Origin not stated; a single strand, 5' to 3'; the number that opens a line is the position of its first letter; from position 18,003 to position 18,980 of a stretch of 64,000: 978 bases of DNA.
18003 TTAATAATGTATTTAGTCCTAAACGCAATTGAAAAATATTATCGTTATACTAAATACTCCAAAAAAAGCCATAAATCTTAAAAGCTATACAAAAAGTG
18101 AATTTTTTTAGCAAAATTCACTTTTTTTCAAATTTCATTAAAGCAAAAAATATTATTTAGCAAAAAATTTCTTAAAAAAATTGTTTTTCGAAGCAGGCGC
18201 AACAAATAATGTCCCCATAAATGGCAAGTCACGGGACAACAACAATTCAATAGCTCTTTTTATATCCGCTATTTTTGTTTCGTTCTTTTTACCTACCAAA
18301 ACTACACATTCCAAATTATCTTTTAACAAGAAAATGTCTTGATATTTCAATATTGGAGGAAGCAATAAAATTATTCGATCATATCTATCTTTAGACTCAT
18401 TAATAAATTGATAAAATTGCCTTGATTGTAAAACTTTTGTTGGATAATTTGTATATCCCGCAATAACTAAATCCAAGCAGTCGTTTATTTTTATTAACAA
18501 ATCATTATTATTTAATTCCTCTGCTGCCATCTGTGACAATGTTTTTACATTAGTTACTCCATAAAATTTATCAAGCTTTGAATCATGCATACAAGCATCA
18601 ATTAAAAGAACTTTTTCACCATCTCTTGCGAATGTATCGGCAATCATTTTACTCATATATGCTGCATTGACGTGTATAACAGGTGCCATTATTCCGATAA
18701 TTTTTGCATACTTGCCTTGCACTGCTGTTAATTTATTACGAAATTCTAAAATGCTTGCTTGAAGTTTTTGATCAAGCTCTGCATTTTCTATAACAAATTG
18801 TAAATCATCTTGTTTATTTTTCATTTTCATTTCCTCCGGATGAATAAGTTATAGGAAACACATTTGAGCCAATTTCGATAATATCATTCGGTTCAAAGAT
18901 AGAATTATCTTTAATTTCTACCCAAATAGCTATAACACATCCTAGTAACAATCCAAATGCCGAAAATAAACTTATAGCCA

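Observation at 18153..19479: Wzz plus a catalytically dead BY-kinase homolog at the 3' end of the glycan operon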

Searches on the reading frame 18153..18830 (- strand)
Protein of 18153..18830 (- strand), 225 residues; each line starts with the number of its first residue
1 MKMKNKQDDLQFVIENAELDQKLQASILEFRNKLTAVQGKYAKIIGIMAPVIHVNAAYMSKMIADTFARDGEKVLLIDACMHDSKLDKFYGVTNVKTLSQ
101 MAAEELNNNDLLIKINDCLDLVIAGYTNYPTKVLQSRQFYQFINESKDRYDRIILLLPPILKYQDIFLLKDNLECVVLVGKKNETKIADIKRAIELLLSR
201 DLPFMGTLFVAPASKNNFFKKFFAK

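Call 3: search_protein_families(library=pfam, proteins=[window:18153-18830:-], max_evalue=1)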
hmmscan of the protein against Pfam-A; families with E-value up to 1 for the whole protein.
window:18153-18830:- (225 aa): 3 families
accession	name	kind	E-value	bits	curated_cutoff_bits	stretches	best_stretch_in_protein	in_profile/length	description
PF13614.12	AAA_31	-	0.0028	18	27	1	59-163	18-131/177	AAA domain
PF18249.6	Ca_bind_SSO6904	-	0.019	15.7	25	1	85-152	11-75/90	Calcium binding protein SSO6904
PF04127.22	DFP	-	0.12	12.6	22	1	59-115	31-89/186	DNA/pantothenate metabolism flavoprotein C-terminal domain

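Call 4: search_protein_families(library=ncbifam, proteins=[window:18153-18830:-], max_evalue=1)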
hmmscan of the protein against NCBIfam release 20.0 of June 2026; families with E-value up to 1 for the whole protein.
window:18153-18830:- (225 aa): 9 families
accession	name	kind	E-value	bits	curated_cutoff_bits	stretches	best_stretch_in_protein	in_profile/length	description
TIGR01007.1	eps_fam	subfamily_domain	7.1e-20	71.4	108.05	1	42-209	17-187/204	polysaccharide biosynthesis tyrosine autokinase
TIGR03018.1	pepcterm_TyrKin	hypoth_equivalog_domain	6.9e-15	54.9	230.65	1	23-200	18-199/207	XrtA-associated tyrosine autokinase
TIGR03029.1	EpsG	equivalog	7e-11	41.8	313.8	1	42-191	103-254/274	chain length determinant protein tyrosine kinase EpsG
NF007350.0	PRK09841.1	equivalog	7.2e-11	40.9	1248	1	36-197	525-688/726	tyrosine-protein kinase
NF008568.0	PRK11519.1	equivalog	2e-08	32.9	1068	1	54-183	538-669/720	tyrosine-protein kinase Wzc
TIGR01005.1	eps_transp_fam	subfamily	2.5e-05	22.6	411.7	1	29-181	529-687/754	exopolysaccharide transport protein family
TIGR01968.1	minD_bact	equivalog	0.0062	15.9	212.9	1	59-159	18-121/261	septum site-determining protein MinD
NF046103.1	NOXase_Strep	equivalog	0.024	13.6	600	1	49-120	148-213/442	H2O-forming NADH oxidase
NF006110.0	PRK08261.1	equivalog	0.14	11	410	1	61-98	228-265/454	3-oxoacyl-ACP reductase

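Call 5: search_solved_structures(query=window:18153-18830:-, max_evalue=0.1, show_alignments=3)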
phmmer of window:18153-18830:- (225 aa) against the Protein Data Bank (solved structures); distinct sequences matched with E-value up to 0.1: 15.
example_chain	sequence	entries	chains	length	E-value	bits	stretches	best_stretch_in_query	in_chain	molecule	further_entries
6z0p_A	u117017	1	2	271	6.1e-11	45.9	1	40-209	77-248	BceF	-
6u1q_A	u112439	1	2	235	5.3e-08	36.3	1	71-199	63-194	VpsO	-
7nhr_A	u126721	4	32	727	5.8e-08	36.2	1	52-190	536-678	Putative transmembrane protein Wzc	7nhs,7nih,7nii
9exq_D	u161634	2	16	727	5.8e-08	36.2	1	52-190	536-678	Putative transmembrane protein Wzc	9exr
9exo_H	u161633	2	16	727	5.8e-08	36.2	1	52-190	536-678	Putative transmembrane protein Wzc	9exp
9i2q_D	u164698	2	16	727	5.8e-08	36.2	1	52-190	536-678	Putative transmembrane protein Wzc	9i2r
7ni2_A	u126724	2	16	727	5.8e-08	36.2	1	52-190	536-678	Tyrosine-protein kinase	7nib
3la6_A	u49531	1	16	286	1.4e-06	31.7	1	54-209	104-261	Tyrosine-protein kinase wzc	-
9xgv_A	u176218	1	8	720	7.9e-06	29.2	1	54-208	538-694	Tyrosine-protein kinase wzc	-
9r62_I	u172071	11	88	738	8.3e-06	29.2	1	54-208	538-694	Tyrosine-protein kinase wzc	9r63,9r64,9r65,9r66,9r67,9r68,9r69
4jlv_A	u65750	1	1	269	1.9e-05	28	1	61-205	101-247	C-terminal fragment of Membrane protein CapA1, Putative uncharacterized protein capB1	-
3cio_A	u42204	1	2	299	4.6e-05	26.7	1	53-182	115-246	Tyrosine-protein kinase etk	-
2ved_A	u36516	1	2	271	0.00031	24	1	57-209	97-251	MEMBRANE PROTEIN CAPA1, PROTEIN TYROSINE KINASE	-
4jmp_A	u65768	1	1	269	0.0004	23.7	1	57-209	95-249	C-terminal fragment of CapA, Protein tyrosine kinase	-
3bfv_A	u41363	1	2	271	0.00041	23.6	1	57-209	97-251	Membrane protein CapA1, Protein tyrosine kinase,Protein tyrosine kinase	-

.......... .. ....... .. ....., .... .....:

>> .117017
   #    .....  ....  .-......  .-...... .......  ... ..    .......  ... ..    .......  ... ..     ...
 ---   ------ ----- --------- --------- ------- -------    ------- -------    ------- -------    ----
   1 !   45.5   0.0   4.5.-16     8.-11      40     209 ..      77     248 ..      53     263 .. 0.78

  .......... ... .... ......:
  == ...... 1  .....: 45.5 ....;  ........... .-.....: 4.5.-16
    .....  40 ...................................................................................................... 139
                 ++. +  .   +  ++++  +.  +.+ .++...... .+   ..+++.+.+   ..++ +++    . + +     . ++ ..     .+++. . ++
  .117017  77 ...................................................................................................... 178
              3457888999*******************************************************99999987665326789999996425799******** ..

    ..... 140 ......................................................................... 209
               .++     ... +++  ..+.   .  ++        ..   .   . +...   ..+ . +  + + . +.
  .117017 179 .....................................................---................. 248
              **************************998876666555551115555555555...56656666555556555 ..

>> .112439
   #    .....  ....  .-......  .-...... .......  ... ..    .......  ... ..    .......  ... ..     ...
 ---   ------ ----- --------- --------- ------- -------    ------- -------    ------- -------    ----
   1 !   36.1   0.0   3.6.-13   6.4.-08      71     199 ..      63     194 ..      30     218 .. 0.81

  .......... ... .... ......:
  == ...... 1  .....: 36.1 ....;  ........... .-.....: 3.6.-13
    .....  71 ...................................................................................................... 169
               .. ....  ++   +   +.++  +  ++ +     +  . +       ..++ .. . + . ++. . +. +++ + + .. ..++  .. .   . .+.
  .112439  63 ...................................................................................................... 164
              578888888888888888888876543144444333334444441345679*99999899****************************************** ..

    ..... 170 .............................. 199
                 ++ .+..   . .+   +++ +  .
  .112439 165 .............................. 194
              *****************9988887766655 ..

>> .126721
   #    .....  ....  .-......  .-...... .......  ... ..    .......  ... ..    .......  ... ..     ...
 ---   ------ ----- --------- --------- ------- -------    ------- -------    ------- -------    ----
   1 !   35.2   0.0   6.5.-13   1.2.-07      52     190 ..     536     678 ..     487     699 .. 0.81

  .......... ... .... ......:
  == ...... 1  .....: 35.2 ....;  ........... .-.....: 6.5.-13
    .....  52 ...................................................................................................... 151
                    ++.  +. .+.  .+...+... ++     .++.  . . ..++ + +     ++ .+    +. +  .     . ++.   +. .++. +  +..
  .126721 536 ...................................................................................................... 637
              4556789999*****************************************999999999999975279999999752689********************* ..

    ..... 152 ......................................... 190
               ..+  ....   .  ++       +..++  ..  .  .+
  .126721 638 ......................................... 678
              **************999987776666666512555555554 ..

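Call 12: find_homologous_proteins(query=window:18153-18830:-, max_evalue=0.001)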
Query window:18153-18830:- (225 aa): 1 proteins with E <= 0.001 among 318 candidates.
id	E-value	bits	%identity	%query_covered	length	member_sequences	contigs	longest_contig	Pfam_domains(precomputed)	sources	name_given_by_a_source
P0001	1.6e-139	481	100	99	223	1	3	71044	-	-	-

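Call 21: search_protein_representatives(protein=window:18153-18830:-)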
Query: 225 residues. Proteins with E-value up to 0.001 (for the whole library): 4242; up to 1e-10: 56; up to 1e-30: 2. The best 150 are listed.
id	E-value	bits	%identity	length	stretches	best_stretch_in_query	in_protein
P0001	5.1e-140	480.6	100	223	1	3-225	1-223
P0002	4.2e-37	144.5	38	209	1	1-210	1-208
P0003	4.7e-27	111.7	33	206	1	5-210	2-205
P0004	9.6e-27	110.7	30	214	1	1-211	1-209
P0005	4.6e-22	95.4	32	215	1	2-209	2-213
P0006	2.9e-20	89.5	28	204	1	20-209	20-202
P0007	7.4e-20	88.1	33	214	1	5-210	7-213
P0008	3.1e-19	86.1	27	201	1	23-209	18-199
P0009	6.0e-19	85.2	28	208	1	5-210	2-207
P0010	3.1e-17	79.6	29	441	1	6-210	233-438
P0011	3.6e-17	79.4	32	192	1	26-210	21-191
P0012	8.0e-17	78.3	29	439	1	13-210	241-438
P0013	1.1e-16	77.8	27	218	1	3-211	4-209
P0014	1.8e-14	70.5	32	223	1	4-208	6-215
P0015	3.3e-14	69.7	29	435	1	6-206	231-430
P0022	2.4e-12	63.6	27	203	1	27-209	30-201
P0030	6.0e-12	62.3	28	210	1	28-205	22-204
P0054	9.6e-11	58.4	26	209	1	9-209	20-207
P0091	9.1e-10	55.2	28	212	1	39-206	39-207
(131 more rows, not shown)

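Call 24: list_cluster_members(proteins=[P0002, P0003, P0004, P0007, P0010, P0012, P0022, P0030, P0054, P0091])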
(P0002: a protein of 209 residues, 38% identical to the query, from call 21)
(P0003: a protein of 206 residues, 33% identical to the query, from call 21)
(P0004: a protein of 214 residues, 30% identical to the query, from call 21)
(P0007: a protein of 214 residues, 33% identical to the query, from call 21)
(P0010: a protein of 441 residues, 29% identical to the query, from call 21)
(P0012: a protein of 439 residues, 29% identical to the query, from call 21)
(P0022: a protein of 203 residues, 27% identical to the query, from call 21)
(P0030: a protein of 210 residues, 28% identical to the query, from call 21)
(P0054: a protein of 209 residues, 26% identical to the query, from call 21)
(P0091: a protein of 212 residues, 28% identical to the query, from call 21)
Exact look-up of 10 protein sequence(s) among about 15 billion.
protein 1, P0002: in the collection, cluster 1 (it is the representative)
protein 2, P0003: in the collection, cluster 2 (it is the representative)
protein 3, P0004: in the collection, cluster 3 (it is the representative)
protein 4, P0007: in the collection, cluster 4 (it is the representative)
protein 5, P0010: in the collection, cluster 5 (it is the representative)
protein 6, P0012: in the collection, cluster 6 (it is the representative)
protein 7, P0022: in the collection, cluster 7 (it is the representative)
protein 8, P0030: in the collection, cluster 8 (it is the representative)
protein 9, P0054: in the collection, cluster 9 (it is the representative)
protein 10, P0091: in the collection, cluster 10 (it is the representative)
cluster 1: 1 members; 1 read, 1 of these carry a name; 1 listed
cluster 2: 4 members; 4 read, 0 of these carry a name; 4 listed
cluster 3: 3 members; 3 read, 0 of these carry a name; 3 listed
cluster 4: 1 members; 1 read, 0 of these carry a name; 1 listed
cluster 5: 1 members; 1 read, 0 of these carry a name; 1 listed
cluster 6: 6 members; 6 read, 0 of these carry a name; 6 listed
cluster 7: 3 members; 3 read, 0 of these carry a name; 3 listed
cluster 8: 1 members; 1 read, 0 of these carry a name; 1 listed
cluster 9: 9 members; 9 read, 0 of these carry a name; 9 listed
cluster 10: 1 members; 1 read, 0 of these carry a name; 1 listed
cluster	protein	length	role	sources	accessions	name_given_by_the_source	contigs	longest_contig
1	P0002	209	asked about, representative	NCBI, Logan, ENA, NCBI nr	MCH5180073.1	MAG: hypothetical protein J1F32_02525 [Erysipelotrichales bacterium] | hypothetical protein [Erysipelotrichales bacterium]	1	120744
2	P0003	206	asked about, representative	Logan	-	-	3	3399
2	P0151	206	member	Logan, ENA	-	-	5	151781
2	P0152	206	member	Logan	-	-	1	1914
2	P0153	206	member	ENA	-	-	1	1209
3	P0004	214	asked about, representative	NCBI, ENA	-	-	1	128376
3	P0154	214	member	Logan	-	-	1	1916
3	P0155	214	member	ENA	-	-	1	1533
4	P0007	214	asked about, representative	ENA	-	-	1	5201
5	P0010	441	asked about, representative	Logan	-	-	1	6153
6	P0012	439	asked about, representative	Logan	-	-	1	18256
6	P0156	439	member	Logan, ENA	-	-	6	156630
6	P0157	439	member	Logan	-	-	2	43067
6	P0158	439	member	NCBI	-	-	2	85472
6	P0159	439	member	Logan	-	-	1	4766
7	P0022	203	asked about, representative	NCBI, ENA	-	-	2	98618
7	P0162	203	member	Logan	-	-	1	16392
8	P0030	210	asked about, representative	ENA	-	-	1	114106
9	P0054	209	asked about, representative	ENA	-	-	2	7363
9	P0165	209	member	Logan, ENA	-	-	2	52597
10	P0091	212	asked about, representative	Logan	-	-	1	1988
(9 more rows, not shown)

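Call 28: find_encoding_contigs(protein=P0002, flank=10000, max_places=2)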
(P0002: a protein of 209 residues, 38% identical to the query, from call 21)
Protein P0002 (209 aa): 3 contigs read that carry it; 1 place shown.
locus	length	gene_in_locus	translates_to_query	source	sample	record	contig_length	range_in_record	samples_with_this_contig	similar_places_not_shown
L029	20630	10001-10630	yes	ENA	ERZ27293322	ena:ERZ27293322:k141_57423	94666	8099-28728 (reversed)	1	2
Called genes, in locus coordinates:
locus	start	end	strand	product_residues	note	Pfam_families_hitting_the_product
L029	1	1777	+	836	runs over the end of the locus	PF00403:HMA, PF00122:E1-E2_ATPase, PF00702:Hydrolase, PF00403:HMA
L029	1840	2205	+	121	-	PF01325:Fe_dep_repress, PF02742:Fe_dep_repr_C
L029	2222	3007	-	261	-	PF02535:Zip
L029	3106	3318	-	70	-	-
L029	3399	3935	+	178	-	PF18907:DUF5662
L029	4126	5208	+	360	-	PF20706:GT4-conflict, PF13439:Glyco_transf_4, PF13477:Glyco_trans_4_2, PF13579:Glyco_trans_4_4 (weak), PF00534:Glycos_transf_1, PF13692:Glyco_trans_1_4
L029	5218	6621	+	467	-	PF04932:Wzy_C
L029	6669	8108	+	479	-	PF01943:Polysacc_synt, PF13440:Polysacc_synt_3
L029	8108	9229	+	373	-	PF13439:Glyco_transf_4, PF00534:Glycos_transf_1, PF13692:Glyco_trans_1_4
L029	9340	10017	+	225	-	PF02706:Wzz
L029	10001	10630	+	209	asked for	-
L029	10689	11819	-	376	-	PF13439:Glyco_transf_4, PF13579:Glyco_trans_4_4, PF00534:Glycos_transf_1, PF13692:Glyco_trans_1_4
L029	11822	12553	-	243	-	PF02397:Bac_transf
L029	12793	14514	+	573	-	PF00664:ABC_membrane, PF02463:SMC_N, PF00005:ABC_tran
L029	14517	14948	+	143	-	PF04138:GtrA_DPMS_TM (weak)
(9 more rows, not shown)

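Call 29: find_encoding_contigs(protein=P0022, flank=10000, max_places=2)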
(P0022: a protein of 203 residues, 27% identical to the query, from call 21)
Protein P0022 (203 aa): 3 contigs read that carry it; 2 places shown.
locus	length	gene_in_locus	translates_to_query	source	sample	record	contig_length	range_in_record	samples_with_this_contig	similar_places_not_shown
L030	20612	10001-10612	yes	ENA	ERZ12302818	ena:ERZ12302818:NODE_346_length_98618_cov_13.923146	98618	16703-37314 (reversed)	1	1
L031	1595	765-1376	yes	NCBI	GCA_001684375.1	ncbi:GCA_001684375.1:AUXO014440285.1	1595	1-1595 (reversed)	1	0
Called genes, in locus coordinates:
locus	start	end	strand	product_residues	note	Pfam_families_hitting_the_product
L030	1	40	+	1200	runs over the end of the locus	-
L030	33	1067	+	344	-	PF01073:3Beta_HSD, PF01370:Epimerase, PF02719:Polysacc_synt_2, PF04321:RmlD_sub_bind, PF16363:GDP_Man_Dehyd, PF07993:NAD_binding_4 (weak)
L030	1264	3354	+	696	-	PF13166:AAA_13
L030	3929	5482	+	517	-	PF23023:Anti-Pycsar_Apyc1 (weak)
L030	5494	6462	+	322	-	-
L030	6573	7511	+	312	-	PF14253:AbiH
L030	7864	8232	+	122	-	PF15723:MqsR_toxin (weak)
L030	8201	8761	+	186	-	PF15731:MqsA_antitoxin (weak)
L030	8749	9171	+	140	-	PF02556:SecB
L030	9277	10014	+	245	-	-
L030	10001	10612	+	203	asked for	-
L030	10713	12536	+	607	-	PF02397:Bac_transf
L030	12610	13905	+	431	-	PF02812:ELFV_dehydrog_N, PF00208:ELFV_dehydrog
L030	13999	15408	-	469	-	PF00005:ABC_tran, PF02463:SMC_N (faint), PF17912:OB_MalK (faint), PF08402:TOBE_2 (faint)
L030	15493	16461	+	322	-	PF00356:LacI, PF00532:Peripla_BP_1, PF13377:Peripla_BP_3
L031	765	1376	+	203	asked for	-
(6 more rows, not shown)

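Call 30: find_encoding_contigs(protein=P0156, flank=10000, max_places=2)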
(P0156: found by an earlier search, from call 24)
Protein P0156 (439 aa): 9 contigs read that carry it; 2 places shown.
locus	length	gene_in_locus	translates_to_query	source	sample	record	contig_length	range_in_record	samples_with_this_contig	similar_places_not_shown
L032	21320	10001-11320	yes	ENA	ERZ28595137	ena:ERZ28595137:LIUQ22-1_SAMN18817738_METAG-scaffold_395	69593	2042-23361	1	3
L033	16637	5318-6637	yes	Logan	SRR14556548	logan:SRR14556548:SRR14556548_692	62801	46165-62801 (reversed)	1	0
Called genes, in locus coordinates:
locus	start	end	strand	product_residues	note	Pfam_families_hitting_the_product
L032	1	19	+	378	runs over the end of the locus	PF13477:Glyco_trans_4_2 (weak), PF13439:Glyco_transf_4, PF13579:Glyco_trans_4_4, PF00534:Glycos_transf_1, PF13692:Glyco_trans_1_4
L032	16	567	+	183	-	PF00132:Hexapep (weak), PF14602:Hexapep_2 (weak)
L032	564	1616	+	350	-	PF03033:Glyco_transf_28 (faint), PF13477:Glyco_trans_4_2 (faint), PF13439:Glyco_transf_4, PF13579:Glyco_trans_4_4 (weak), PF20706:GT4-conflict (weak), PF00534:Glycos_transf_1, PF13692:Glyco_trans_1_4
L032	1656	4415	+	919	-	-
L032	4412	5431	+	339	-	PF01073:3Beta_HSD, PF01370:Epimerase, PF02719:Polysacc_synt_2, PF04321:RmlD_sub_bind, PF05368:NmrA, PF07993:NAD_binding_4, PF16363:GDP_Man_Dehyd, PF13460:NAD_binding_10, +1 more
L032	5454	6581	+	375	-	PF01073:3Beta_HSD (weak), PF01370:Epimerase, PF02719:Polysacc_synt_2 (faint), PF04321:RmlD_sub_bind (faint), PF07993:NAD_binding_4 (faint), PF14667:Polysacc_synt_C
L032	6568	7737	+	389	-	PF02350:Epimerase_2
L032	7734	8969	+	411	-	PF01210:NAD_Gly3P_dh_N (weak), PF03721:UDPG_MGDP_dh_N, PF00984:UDPG_MGDP_dh, PF03720:UDPG_MGDP_dh_C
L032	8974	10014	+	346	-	PF01073:3Beta_HSD, PF01370:Epimerase, PF02719:Polysacc_synt_2, PF04321:RmlD_sub_bind, PF16363:GDP_Man_Dehyd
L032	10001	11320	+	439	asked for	PF02706:Wzz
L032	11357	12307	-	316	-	PF00535:Glycos_transf_2, PF10111:Glyco_tranf_2_2 (weak), PF13641:Glyco_tranf_2_3 (weak)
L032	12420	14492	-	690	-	PF12437:GSIII_N, PF00120:Gln-synt_C, PF18318:Gln-synt_C-ter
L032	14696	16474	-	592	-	PF13522:GATase_6, PF13537:GATase_7, PF01380:SIS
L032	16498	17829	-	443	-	PF02878:PGM_PMM_I, PF02879:PGM_PMM_II, PF02880:PGM_PMM_III, PF00408:PGM_PMM_IV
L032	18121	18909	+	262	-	-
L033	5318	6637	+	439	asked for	PF02706:Wzz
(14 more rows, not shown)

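Call 49: find_related_loci(query=A2, collection=genome_contigs, flank=8000)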
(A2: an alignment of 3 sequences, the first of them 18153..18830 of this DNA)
Query A2 (225 aa) in genome_contigs; peptide patterns used: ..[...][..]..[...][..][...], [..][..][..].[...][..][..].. (x = any residue, [..] = any of these).
216 stretches matched a pattern; 2 encode a relative of the query (tblastn E <= 1e-3); 2 distinct loci.
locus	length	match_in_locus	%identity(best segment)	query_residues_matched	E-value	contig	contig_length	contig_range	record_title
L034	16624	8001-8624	38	1-210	7e-44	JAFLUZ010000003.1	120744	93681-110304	MAG: Erysipelotrichales bacterium isolate HAN092 Seq3, whole genome shotgun sequence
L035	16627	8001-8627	30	1-211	5e-32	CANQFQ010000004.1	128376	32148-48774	MAG: uncultured Bacilli bacterium isolate Lapin-005__bin75 genome assembly, contig: Lapin-005__NODE_111_length_128376_co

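Call 50: predict_structure(alignment_id=A1)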
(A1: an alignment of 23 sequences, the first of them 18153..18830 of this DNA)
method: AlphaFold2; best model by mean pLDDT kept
length: 225 residues; sequences in the alignment: 23
mean_pLDDT: 87.4   pTM: 0.85
mean pLDDT of the five models: 87.4, 86.3, 85.7, 84.9, 84.6
residues with pLDDT >= 90: 154; 70-90: 43; 50-70: 14; < 50: 14
segments of 3 or more residues with pLDDT < 50: 1-4, 216-225
pLDDT, mean of each block of 10 residues (from residue 1): 51 72 84 82 95 94 94 97 92 93 84 97 95 93 96 98 94 96 94 97 93 55 45
secondary structure, 60 per line:
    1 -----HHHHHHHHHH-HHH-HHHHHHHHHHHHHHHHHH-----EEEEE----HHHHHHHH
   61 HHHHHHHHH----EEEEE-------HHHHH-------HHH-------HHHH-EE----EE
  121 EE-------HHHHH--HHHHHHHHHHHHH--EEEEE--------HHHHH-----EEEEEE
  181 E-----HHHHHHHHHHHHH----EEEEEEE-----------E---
elements in order: H6-15 H21-38 E44-48 H53-69 E74-78 H86-90 H108-111 E119-122 H130-134 H137-149 E152-156 H165-169 E175-181 H187-199 E204-210

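Call 53: fold_search(model_id=the predicted structure, library=pdb)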
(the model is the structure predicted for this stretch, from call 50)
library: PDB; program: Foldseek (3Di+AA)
matches with E <= 10: 1344; with E <= 0.001: 208
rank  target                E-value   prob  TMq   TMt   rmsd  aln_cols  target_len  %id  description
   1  3la6_E                4.4e-15  1.00  0.77  0.68   4.1       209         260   16  Octameric kinase domain of the E. coli tyrosine kinase Wzc with bound ADP (released 2010-08-25)
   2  3la6_A                4.9e-15  1.00  0.74  0.65   4.6       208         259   17  Octameric kinase domain of the E. coli tyrosine kinase Wzc with bound ADP (released 2010-08-25)
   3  3la6_L                5.3e-15  1.00  0.74  0.65   4.3       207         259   17  Octameric kinase domain of the E. coli tyrosine kinase Wzc with bound ADP (released 2010-08-25)
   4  3la6_P                5.6e-15  1.00  0.74  0.66   4.5       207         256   16  Octameric kinase domain of the E. coli tyrosine kinase Wzc with bound ADP (released 2010-08-25)
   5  3la6_D                6.8e-15  1.00  0.74  0.65   3.8       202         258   16  Octameric kinase domain of the E. coli tyrosine kinase Wzc with bound ADP (released 2010-08-25)
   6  3la6_I                7.2e-15  1.00  0.73  0.64   5.3       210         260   17  Octameric kinase domain of the E. coli tyrosine kinase Wzc with bound ADP (released 2010-08-25)
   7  3la6_B                1.1e-14  1.00  0.77  0.68   2.5       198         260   17  Octameric kinase domain of the E. coli tyrosine kinase Wzc with bound ADP (released 2010-08-25)
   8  3la6_G                2.0e-14  1.00  0.73  0.64   6.2       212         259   16  Octameric kinase domain of the E. coli tyrosine kinase Wzc with bound ADP (released 2010-08-25)
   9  3la6_M                2.4e-14  1.00  0.75  0.66   5.7       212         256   16  Octameric kinase domain of the E. coli tyrosine kinase Wzc with bound ADP (released 2010-08-25)
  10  3la6_F                2.5e-14  1.00  0.74  0.66   2.7       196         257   17  Octameric kinase domain of the E. coli tyrosine kinase Wzc with bound ADP (released 2010-08-25)
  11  3la6_J                3.5e-14  1.00  0.73  0.64   5.6       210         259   18  Octameric kinase domain of the E. coli tyrosine kinase Wzc with bound ADP (released 2010-08-25)
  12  3la6_O                4.7e-14  1.00  0.73  0.64   5.9       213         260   17  Octameric kinase domain of the E. coli tyrosine kinase Wzc with bound ADP (released 2010-08-25)
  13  3la6_C                9.4e-14  1.00  0.73  0.64   4.5       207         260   17  Octameric kinase domain of the E. coli tyrosine kinase Wzc with bound ADP (released 2010-08-25)
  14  9i2q_E                1.7e-13  1.00  0.77  0.36   2.4       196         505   22  Wzc-K540M-3YE MgADP C1 (released 2025-04-30)
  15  9i2q_B                1.7e-13  1.00  0.77  0.33   2.4       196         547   22  Wzc-K540M-3YE MgADP C1 (released 2025-04-30)
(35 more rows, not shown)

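Call 71: find_encoding_contigs(protein=P0162, flank=3000, max_places=1)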
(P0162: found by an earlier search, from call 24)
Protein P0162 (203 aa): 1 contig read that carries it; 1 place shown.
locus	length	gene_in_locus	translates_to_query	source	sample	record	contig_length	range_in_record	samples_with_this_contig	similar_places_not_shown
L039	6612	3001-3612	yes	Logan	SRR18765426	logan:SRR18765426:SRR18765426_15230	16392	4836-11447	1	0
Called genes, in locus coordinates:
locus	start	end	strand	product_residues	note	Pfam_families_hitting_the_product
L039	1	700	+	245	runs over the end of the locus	PF20217:DUF6577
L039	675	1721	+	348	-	PF08843:AbiEii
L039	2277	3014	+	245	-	-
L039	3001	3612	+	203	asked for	-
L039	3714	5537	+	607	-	PF02397:Bac_transf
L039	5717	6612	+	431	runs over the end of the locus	PF02812:ELFV_dehydrog_N, PF00208:ELFV_dehydrog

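Call 72: find_encoding_contigs(protein=P0165, flank=3000, max_places=1)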
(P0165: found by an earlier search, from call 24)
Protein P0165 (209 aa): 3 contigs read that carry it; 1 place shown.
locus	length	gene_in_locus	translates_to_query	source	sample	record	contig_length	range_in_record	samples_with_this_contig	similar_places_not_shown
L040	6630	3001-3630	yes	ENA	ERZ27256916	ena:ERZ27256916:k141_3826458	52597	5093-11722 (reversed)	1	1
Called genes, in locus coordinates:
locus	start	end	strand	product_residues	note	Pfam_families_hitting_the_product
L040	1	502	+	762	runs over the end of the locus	PF00082:Peptidase_S8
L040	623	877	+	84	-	PF13031:DUF3892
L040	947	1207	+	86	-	-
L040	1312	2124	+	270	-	PF02452:PemK_toxin (weak)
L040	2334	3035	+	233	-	-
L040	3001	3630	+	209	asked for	-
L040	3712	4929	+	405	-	-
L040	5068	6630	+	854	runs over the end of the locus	PF00078:RVT_1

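Call 73: find_encoding_contigs(protein=P0054, flank=3000, max_places=1)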
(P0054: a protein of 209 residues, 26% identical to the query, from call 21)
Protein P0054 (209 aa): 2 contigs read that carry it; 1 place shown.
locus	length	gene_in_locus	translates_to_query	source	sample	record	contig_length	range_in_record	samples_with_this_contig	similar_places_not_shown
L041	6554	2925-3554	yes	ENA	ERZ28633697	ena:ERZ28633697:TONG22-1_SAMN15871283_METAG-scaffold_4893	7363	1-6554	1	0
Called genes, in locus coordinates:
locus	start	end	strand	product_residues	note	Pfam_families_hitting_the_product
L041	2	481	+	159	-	?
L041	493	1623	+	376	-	PF01041:DegT_DnrJ_EryC1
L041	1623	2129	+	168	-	PF13302:Acetyltransf_3, PF13420:Acetyltransf_4, PF13523:Acetyltransf_8 (faint), PF00583:Acetyltransf_1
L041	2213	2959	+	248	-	-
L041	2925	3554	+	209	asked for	-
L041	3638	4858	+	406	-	-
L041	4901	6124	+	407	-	PF03721:UDPG_MGDP_dh_N, PF00984:UDPG_MGDP_dh, PF03720:UDPG_MGDP_dh_C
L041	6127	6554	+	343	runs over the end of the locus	PF01073:3Beta_HSD, PF01370:Epimerase, PF02719:Polysacc_synt_2, PF04321:RmlD_sub_bind, PF07993:NAD_binding_4, PF16363:GDP_Man_Dehyd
